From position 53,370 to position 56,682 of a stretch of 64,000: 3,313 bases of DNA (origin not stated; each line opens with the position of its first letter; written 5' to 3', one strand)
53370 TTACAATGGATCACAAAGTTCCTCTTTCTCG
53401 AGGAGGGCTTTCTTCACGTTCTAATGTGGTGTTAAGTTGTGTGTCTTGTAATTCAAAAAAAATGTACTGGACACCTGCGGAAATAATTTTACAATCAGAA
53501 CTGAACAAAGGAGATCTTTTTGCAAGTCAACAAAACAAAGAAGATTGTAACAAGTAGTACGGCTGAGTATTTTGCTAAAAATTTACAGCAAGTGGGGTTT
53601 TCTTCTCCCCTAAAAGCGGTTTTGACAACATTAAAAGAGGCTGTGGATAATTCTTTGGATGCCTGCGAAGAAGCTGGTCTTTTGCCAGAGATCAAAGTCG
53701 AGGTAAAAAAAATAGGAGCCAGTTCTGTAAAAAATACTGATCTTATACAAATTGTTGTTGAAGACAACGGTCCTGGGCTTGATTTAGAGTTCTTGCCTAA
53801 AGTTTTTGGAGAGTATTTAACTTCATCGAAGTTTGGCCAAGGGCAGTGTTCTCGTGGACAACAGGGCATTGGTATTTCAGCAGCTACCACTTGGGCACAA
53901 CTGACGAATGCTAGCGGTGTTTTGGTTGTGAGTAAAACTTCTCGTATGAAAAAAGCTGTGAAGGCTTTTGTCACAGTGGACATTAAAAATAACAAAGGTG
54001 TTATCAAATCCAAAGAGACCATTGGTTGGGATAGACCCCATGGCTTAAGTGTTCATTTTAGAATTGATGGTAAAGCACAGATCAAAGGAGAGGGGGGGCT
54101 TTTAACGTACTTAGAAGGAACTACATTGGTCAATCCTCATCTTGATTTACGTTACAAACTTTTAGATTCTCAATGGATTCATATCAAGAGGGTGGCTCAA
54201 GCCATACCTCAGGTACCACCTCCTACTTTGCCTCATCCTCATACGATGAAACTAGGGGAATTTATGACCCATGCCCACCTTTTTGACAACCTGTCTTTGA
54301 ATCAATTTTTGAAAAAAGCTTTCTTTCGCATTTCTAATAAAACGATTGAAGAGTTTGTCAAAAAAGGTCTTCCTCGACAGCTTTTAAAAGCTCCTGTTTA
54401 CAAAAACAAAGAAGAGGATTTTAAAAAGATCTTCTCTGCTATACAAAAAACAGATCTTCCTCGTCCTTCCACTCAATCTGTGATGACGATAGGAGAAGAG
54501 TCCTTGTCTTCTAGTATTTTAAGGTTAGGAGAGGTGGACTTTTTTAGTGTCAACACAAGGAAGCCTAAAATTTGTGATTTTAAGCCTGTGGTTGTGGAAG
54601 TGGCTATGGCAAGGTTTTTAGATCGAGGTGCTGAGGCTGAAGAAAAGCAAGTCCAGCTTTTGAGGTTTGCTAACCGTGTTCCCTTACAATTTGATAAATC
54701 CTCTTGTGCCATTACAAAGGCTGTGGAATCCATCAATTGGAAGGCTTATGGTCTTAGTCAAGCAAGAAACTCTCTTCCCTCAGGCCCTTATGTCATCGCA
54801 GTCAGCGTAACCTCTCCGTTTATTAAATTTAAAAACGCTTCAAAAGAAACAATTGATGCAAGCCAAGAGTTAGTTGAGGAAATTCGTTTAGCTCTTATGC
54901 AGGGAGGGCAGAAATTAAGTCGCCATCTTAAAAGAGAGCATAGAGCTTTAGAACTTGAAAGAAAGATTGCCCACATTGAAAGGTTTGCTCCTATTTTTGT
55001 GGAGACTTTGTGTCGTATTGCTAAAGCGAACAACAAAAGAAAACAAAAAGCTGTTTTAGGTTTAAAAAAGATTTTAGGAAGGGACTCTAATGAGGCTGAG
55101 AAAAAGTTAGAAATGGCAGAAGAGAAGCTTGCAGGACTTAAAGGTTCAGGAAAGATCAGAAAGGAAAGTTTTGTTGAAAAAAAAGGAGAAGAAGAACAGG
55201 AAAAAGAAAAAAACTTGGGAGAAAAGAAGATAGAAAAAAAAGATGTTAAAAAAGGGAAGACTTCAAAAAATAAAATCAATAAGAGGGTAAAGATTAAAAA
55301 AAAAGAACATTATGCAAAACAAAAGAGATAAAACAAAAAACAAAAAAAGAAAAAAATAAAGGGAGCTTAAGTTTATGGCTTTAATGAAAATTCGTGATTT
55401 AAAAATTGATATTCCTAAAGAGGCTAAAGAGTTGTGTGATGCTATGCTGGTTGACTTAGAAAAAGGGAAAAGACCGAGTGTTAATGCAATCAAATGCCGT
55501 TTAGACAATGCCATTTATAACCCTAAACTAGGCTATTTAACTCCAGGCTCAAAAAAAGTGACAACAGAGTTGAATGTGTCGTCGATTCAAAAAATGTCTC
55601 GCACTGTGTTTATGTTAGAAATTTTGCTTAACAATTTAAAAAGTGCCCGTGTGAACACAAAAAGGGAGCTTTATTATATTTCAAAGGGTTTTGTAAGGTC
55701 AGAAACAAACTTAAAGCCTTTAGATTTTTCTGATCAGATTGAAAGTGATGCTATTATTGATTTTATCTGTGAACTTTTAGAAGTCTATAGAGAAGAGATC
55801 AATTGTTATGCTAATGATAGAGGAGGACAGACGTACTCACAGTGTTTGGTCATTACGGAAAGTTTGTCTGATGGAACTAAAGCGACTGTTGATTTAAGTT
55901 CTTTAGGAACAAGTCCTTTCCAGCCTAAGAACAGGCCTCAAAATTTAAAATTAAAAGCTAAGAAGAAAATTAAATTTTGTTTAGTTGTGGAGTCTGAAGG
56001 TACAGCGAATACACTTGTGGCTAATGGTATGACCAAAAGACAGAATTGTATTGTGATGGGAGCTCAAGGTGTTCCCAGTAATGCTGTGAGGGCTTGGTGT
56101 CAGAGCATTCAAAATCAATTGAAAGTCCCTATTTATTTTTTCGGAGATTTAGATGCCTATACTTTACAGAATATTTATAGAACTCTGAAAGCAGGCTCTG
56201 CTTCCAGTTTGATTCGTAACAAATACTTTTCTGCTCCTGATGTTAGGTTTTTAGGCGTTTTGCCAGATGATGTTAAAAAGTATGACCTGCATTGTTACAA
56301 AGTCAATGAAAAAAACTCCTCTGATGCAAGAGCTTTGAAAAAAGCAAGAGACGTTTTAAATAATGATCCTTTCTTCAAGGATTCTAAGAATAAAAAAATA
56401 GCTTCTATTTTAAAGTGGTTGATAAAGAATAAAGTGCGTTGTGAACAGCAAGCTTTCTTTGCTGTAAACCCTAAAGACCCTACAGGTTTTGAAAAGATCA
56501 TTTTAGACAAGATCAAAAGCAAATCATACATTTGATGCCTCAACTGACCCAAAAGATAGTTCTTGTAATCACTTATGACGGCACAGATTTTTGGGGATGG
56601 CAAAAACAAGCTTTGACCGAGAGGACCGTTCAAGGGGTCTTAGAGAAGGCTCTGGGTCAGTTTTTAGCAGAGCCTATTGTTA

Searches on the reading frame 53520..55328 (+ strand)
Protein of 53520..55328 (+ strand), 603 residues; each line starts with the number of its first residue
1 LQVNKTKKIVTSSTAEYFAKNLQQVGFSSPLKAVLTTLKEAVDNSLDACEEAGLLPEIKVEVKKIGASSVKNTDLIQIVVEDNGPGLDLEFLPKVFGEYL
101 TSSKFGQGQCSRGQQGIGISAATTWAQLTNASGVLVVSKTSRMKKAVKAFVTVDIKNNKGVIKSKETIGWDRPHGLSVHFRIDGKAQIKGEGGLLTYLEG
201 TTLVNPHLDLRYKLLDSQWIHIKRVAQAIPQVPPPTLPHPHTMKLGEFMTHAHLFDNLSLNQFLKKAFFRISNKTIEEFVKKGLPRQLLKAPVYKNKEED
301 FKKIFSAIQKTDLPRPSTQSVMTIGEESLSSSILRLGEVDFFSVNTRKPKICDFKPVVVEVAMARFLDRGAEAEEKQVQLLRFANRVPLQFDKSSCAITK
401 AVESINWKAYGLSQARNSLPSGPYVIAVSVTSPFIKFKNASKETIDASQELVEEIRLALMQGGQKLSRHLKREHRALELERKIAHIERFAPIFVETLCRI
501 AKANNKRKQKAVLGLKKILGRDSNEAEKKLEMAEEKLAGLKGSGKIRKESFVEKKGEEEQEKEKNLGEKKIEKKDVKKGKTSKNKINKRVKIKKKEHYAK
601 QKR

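Call 65: search_protein_families(library=pfam, proteins=[window:53520-55328:+], max_evalue=0.01)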
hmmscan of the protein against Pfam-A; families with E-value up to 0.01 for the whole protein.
window:53520-55328:+ (603 aa): 3 families
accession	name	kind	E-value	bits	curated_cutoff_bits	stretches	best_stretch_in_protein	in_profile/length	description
PF09239.17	Topo-VIb_trans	-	7.3e-47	159.5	24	1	316-481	1-158/159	Topoisomerase VI B subunit, transducer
PF02518.31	HATPase_c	-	6.9e-09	36.6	26.4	1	36-137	8-93/111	Histidine kinase-, DNA gyrase B-, and HSP90-like ATPase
PF13589.12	HATPase_c_3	-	7.6e-07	29.7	25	1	37-155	6-108/137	Histidine kinase-, DNA gyrase B-, and HSP90-like ATPase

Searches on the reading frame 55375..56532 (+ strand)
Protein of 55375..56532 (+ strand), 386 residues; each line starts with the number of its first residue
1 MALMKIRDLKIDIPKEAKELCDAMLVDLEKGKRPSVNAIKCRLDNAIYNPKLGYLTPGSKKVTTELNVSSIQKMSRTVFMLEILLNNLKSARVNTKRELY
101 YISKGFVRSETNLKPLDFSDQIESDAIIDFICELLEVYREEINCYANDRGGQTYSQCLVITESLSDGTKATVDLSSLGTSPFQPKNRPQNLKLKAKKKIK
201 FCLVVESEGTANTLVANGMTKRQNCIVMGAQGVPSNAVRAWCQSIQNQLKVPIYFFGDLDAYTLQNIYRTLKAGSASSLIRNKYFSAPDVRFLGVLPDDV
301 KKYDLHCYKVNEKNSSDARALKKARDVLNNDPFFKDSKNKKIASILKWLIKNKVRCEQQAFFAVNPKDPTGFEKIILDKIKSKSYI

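Call 65: search_protein_families(library=pfam, proteins=[window:55375-56532:+], max_evalue=0.01)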
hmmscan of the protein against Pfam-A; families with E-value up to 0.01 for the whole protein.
window:55375-56532:+ (386 aa): 2 families
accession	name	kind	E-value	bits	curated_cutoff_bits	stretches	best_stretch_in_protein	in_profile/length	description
PF21180.3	TOP6A-Spo11_Toprim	-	1.3e-37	129.9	24.1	1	201-366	1-158/170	Topoisomerase 6 subunit A/Spo11, Toprim domain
PF04406.19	TP6A_N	-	3e-13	49.8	26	1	72-143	1-61/62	Type IIB DNA topoisomerase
